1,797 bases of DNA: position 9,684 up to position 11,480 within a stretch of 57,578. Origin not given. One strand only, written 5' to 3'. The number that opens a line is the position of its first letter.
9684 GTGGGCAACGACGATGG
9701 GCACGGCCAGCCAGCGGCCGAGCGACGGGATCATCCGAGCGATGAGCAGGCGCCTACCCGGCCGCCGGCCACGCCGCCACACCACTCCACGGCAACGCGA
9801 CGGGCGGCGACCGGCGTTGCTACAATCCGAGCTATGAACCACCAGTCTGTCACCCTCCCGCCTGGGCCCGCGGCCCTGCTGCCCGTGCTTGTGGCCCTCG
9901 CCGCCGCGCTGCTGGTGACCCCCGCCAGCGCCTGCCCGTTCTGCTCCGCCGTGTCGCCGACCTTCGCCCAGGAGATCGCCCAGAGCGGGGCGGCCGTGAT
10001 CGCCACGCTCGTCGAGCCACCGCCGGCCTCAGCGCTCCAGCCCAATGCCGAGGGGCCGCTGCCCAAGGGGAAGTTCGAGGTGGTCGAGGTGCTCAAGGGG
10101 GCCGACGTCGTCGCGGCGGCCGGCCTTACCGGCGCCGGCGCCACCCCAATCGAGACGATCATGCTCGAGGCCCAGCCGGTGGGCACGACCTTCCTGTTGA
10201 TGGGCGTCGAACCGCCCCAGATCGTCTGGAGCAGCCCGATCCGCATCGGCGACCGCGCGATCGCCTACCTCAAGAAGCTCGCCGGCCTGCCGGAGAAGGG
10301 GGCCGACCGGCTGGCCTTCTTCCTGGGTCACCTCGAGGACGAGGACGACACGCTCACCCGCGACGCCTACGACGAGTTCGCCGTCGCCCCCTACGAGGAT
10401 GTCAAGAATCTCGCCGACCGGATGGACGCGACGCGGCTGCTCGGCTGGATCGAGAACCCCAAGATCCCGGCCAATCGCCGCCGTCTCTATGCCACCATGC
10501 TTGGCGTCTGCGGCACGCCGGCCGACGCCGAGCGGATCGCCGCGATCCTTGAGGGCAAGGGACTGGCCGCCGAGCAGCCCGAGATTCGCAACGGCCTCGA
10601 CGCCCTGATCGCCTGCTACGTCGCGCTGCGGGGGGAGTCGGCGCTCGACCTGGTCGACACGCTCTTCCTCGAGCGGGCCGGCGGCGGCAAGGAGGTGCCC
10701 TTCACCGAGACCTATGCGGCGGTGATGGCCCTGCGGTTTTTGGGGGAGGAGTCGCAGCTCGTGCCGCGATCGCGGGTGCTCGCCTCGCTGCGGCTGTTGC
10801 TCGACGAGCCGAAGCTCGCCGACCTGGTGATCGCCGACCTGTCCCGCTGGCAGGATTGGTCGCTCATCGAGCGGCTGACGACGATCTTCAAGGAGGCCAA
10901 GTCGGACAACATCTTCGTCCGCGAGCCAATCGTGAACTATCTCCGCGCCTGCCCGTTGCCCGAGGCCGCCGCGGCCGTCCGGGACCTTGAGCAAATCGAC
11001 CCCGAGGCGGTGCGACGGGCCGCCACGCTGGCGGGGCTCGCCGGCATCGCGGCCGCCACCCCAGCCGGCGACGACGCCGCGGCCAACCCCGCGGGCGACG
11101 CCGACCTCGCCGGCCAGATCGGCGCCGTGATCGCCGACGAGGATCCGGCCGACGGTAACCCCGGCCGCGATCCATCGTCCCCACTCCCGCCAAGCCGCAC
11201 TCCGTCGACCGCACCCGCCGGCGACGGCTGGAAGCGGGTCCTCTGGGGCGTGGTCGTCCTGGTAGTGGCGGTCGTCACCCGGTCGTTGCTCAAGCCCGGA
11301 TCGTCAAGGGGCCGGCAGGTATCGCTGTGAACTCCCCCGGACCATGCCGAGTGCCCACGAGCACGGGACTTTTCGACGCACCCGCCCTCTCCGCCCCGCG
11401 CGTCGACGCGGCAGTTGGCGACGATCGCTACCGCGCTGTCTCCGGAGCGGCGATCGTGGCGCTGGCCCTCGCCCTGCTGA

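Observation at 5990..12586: MacB-type ABC transporter wired to a set of Cys/His-motif envelope proteins: candidate metal (or thiol-redox) handling module with uncharacterised parts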

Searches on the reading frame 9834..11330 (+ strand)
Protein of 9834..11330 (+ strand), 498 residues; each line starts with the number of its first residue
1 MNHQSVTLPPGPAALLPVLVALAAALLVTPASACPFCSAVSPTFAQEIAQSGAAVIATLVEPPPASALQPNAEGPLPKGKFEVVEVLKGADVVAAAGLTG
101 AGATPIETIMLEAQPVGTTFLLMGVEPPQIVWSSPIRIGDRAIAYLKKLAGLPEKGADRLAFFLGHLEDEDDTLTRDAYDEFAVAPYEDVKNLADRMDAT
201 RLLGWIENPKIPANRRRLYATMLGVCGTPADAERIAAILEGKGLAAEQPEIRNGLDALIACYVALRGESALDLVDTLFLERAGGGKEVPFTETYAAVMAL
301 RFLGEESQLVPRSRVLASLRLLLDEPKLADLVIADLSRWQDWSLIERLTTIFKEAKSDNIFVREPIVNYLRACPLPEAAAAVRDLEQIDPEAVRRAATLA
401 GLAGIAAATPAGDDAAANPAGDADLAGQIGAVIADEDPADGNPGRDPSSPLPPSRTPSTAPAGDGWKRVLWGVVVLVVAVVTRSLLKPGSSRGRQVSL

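Call 5: search_protein_families(library=pfam, max_evalue=0.1, proteins=[window:9834-11330:+])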
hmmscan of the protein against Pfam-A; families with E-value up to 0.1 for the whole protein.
window:9834-11330:+ (498 aa): 0 families

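Call 6: search_protein_families(library=ncbifam, max_evalue=0.1, proteins=[window:9834-11330:+])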
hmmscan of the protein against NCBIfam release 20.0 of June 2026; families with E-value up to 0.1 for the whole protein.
window:9834-11330:+ (498 aa): 0 families

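Call 8: find_homologous_proteins(query=window:9834-11330:+)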
Query window:9834-11330:+ (498 aa): 998 proteins with E <= 0.001 among 8000 candidates; the best 120 are listed.
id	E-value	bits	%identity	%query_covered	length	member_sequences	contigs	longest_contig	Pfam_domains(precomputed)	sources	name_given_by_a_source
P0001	4.4e-275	931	88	99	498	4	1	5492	-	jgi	-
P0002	4.6e-225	766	78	93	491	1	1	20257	-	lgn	-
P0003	1.0e-224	765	77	93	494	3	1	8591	-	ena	-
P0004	1.1e-224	765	74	98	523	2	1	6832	-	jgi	-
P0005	3.2e-220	750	71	99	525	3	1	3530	-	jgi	jgi:hypothetical protein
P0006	9.9e-220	749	71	96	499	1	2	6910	-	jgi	jgi:hypothetical protein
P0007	1.3e-219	748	74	98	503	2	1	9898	-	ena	-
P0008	1.4e-217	742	75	93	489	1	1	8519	-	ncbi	ncbi:MAG: hypothetical protein ACKO1M_13445 [Planctomycetota bacterium]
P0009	1.9e-217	741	72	95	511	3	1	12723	-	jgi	jgi:hypothetical protein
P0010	9.9e-217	739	72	98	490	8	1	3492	-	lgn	-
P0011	2.2e-216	738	73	92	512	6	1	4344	-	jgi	jgi:hypothetical protein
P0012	4.1e-216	737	74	94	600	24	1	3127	-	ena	-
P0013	7.2e-216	736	75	93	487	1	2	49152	-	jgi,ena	-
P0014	1.0e-215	735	74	92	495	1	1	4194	-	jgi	-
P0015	2.4e-214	731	73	92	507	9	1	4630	-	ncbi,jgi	jgi:hypothetical protein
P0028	1.1e-204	699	69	93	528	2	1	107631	-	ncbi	-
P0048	8.2e-197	673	68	95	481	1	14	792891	-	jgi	jgi:hypothetical protein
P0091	2.8e-193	661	68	92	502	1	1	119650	-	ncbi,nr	ncbi:MAG: hypothetical protein K8S94_13715 [Planctomycetia bacterium]|nr:hypothetical protein [Planc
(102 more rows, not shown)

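Call 9: find_encoding_contigs(protein=P0048, flank=10000, max_places=2)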
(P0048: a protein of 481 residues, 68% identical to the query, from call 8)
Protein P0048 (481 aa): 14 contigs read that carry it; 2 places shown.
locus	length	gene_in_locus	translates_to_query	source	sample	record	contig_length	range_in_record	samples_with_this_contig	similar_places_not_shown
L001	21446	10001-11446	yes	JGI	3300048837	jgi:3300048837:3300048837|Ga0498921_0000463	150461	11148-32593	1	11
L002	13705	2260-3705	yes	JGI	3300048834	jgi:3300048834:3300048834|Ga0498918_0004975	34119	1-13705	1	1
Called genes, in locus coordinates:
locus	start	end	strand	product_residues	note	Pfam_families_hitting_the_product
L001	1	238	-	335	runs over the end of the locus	PF09949:APP1_cat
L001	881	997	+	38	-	-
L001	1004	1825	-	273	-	PF02548:Pantoate_transf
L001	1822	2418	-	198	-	PF16697:Yop-YscD_cpl (weak), PF00498:FHA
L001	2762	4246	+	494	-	PF05697:Trigger_N, PF05698:Trigger_C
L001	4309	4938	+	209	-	PF00574:CLP_protease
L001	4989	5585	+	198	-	PF00574:CLP_protease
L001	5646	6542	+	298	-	-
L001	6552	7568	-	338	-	PF00044:Gp_dh_N, PF02800:Gp_dh_C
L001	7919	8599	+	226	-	PF00005:ABC_tran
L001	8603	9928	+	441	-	PF12704:MacB_PCD, PF02687:FtsX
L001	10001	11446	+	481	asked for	-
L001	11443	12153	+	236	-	-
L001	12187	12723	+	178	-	PF11736:DUF3299 (weak)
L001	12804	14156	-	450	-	-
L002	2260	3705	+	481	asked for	-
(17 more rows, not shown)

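Call 10: find_encoding_contigs(protein=P0091, flank=10000, max_places=2)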
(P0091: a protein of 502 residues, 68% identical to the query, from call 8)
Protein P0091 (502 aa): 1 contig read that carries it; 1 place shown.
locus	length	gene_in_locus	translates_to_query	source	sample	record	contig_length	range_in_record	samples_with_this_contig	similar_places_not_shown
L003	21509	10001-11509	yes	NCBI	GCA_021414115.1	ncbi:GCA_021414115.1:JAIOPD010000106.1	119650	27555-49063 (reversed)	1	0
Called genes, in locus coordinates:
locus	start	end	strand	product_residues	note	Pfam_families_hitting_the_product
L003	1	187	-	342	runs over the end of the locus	PF09949:APP1_cat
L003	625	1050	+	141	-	-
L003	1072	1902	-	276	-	PF02548:Pantoate_transf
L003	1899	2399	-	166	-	PF16697:Yop-YscD_cpl, PF00498:FHA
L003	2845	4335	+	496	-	PF05697:Trigger_N, PF05698:Trigger_C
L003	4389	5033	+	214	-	PF00574:CLP_protease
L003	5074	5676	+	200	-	PF00574:CLP_protease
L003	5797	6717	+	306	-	-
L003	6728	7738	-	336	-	PF00044:Gp_dh_N, PF02800:Gp_dh_C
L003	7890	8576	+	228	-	PF00005:ABC_tran, PF13555:AAA_29 (weak), PF13304:AAA_21 (faint)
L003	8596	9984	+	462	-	PF12704:MacB_PCD, PF02687:FtsX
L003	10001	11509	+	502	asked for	-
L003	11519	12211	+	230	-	-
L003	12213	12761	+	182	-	PF11736:DUF3299 (weak)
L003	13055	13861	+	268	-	PF14023:Bestrophin-like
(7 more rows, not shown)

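Call 11: find_encoding_contigs(protein=P0028, flank=10000, max_places=2)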
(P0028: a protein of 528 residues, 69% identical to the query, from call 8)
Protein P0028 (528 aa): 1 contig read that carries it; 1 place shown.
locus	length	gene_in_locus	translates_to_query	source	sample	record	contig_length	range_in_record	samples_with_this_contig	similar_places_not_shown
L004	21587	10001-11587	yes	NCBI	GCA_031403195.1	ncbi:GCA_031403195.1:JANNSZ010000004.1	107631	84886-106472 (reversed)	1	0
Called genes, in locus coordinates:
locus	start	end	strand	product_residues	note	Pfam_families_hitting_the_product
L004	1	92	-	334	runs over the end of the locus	PF09949:APP1_cat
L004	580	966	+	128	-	-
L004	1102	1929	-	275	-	PF02548:Pantoate_transf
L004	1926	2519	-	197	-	PF16697:Yop-YscD_cpl, PF00498:FHA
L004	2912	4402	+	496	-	PF05697:Trigger_N, PF05698:Trigger_C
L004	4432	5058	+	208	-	PF00574:CLP_protease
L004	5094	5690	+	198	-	PF00574:CLP_protease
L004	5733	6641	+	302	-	-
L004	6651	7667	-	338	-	PF00044:Gp_dh_N, PF02800:Gp_dh_C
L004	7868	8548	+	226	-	PF00005:ABC_tran, PF13304:AAA_21 (faint)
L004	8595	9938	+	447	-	PF12704:MacB_PCD, PF02687:FtsX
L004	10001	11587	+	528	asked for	-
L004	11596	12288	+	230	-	-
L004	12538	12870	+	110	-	PF11736:DUF3299 (weak)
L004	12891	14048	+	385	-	-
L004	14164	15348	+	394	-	PF08442:ATP-grasp_2, PF13549:ATP-grasp_5 (weak), PF24948:Citrate_synth_N, PF00549:Ligase_CoA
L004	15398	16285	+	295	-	PF02629:CoA_binding, PF13380:CoA_binding_2 (weak), PF13607:Succ_CoA_lig, PF00549:Ligase_CoA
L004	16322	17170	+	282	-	PF04228:Zn_peptidase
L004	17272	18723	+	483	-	PF01370:Epimerase, PF05368:NmrA, PF13460:NAD_binding_10, PF11066:DUF2867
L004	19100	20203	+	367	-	-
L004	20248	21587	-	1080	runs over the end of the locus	PF08379:Bact_transglu_N, PF01841:Transglut_core, PF09899:DUF2126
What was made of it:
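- The module sits among housekeeping genes (tig, clpP, gap, sucCD; calls 9-11).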

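Call 23: find_encoding_contigs(protein=P0001, flank=10000, max_places=2)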
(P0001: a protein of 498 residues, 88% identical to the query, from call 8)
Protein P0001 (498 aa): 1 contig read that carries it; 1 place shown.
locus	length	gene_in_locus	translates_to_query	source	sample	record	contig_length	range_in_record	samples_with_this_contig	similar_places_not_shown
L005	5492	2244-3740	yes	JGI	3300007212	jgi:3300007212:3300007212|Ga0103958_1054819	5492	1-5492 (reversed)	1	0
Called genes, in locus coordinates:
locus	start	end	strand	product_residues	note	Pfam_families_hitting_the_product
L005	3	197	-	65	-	?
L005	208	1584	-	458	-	PF25973:BSH_CzcB (faint)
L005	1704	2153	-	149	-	-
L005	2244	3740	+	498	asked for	-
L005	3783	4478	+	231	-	PF13828:DUF4190 (weak)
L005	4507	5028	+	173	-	PF11736:DUF3299 (weak)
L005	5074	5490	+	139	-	?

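Call 24: find_encoding_contigs(protein=P0002, flank=10000, max_places=2)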
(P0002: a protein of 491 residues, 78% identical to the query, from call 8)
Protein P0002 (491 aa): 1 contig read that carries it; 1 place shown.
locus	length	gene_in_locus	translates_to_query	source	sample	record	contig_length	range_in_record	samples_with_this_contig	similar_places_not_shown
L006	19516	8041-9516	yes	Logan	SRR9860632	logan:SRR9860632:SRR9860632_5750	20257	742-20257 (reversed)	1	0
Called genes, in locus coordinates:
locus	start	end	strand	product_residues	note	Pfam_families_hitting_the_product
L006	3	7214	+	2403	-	?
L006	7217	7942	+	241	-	-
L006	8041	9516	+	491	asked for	-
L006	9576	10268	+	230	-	PF13828:DUF4190 (weak)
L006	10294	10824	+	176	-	-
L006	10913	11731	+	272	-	PF14023:Bestrophin-like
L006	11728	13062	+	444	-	PF13433:Peripla_BP_5, PF13458:Peripla_BP_6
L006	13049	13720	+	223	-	PF01987:AIM24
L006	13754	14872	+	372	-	-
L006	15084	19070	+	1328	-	PF16483:Glyco_hydro_64 (faint)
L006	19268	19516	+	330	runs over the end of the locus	?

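Call 28: search_protein_representatives(protein=window:9834-11330:+)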
Query: 498 residues. Proteins with E-value up to 0.001 (for the whole library): 2176; up to 1e-10: 1557; up to 1e-30: 584. The best 150 are listed.
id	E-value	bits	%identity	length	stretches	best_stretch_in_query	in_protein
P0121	5.3e-160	550.0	61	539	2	13-446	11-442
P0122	7.4e-125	434.1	71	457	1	16-334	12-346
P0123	2.7e-123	428.9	73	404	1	110-381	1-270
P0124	8.8e-110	384.3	69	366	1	16-281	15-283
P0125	5.0e-106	372.0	47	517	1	15-465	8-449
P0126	2.8e-105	369.5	46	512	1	13-457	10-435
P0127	2.1e-103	363.3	51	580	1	15-420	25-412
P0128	5.2e-102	358.7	47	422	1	16-417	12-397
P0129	1.5e-100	353.9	72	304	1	19-257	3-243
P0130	2.6e-100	353.1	66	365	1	57-320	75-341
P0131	5.4e-100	352.1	47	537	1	18-430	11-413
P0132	3.2e-99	349.5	46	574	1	16-443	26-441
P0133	4.1e-99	349.1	46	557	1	18-447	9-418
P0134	2.0e-97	343.6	45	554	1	19-451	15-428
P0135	1.1e-96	341.1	44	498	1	12-454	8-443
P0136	2.6e-96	339.9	47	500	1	19-428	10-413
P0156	1.6e-91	324.1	44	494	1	16-480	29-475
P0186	4.0e-84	299.7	38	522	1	15-461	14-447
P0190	4.5e-83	296.3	41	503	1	21-472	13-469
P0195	3.9e-82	293.2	38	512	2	15-449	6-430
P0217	4.3e-77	276.5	39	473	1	21-458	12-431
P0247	6.1e-71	256.3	38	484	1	2-421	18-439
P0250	3.3e-69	250.5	38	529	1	28-446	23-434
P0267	8.2e-66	239.3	37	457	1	12-454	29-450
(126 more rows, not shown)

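Call 31: find_related_loci(query=A1, collection=genome_contigs, flank=8000)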
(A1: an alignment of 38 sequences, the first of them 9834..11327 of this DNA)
Query A1 (498 aa) in genome_contigs; peptide patterns used: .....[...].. (x = any residue, [..] = any of these).
600 stretches matched a pattern (row limit reached: there are more); 584 encode a relative of the query (tblastn E <= 1e-3); the best 80 are kept; 80 distinct loci.
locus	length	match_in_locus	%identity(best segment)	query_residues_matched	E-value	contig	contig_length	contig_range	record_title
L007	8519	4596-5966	75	32-493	0e+0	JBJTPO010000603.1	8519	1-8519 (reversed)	MAG: Planctomycetota bacterium isolate samp_4449_concoct_1573 samp_4449_1847586, whole genome shotgun sequence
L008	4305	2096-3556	71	18-493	0e+0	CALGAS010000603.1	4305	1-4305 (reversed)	MAG TPA_asm: uncultured bacterium isolate ERR1995204_bin.44_CONCOCT_v1.1_MAG genome assembly, contig: ERZ1644702.5691, w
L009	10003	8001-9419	68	22-488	0e+0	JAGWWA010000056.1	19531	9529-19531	MAG: Planctomycetota bacterium isolate REEB432 contig-150_5066, whole genome shotgun sequence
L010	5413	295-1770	66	18-492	0e+0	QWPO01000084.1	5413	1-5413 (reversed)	MAG: Planctomycetota bacterium isolate ZE-3NOV15-plancto6 ZE-3NOV15-C26956, whole genome shotgun sequence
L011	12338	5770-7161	73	30-493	0e+0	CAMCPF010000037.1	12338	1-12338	MAG: Candidatus Kuenenia stuttgartiensis isolate MiE-22jul19-175 genome assembly, contig: MiE-22jul19-C4877, whole genom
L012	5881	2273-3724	69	15-488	0e+0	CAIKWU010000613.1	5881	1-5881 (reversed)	MAG: uncultured Planctomycetaceae bacterium isolate Loclat_bin-01959 genome assembly, contig: bin-01959:613/652, whole g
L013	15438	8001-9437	67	31-494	0e+0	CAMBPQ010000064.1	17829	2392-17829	MAG: Planctomicrobium piriforme isolate AH-03may19-215 genome assembly, contig: AH-03may19-C5666, whole genome shotgun s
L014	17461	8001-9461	66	19-494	0e+0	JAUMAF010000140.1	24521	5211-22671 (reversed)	MAG: Pirellulales bacterium isolate P_PIRE17 NODE_3467_length_24521_cov_2.141592, whole genome shotgun sequence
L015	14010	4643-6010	75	34-491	0e+0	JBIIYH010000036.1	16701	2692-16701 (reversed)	MAG: Pirellulales bacterium isolate ME2005-09-19_3300034101_group2_bin164 Rohwer_bin1690_scaffold_1046_c1, whole genome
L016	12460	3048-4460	68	34-494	0e+0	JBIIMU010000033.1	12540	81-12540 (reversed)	MAG: Pirellulales bacterium isolate ME2002-08-01_3300044695_group1_bin112 Rohwer_bin1688_scaffold_4621_c1, whole genome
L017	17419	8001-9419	73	17-491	0e+0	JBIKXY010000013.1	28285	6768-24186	MAG: Pirellulales bacterium isolate ME2015-10-06_3300042338_group6_bin114 Rohwer_bin1715_scaffold_338_c1, whole genome s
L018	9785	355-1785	66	34-492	0e+0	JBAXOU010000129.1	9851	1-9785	MAG: Planctomycetota bacterium isolate ELA513 MAG513_129, whole genome shotgun sequence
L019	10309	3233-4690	66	22-492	0e+0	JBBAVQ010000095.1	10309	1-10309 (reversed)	MAG: Pirellulales bacterium isolate EUL_327 ctg95-EUL_327, whole genome shotgun sequence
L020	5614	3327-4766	65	19-487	0e+0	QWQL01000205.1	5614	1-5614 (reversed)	MAG: Planctomycetota bacterium isolate ZH-3NOV15-plancto7 ZH-3NOV15-C32671, whole genome shotgun sequence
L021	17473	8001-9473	64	21-488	0e+0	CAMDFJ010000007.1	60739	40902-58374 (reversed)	MAG: Candidatus Kuenenia stuttgartiensis isolate MsE-01oct19-48 genome assembly, contig: MsE-01oct19-C368, whole genome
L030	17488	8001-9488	67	16-494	0e+0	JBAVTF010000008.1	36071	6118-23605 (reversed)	MAG: Pirellulales bacterium isolate MFD03852_ilm_asm_bin10 k127_64105, whole genome shotgun sequence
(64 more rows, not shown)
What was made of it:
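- The CPFC family has 584 clusters at E<1e-30 and at least 584 species genomes (calls 28, 31). Housekeeping context and very broad conservation (calls 9-11, 31).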
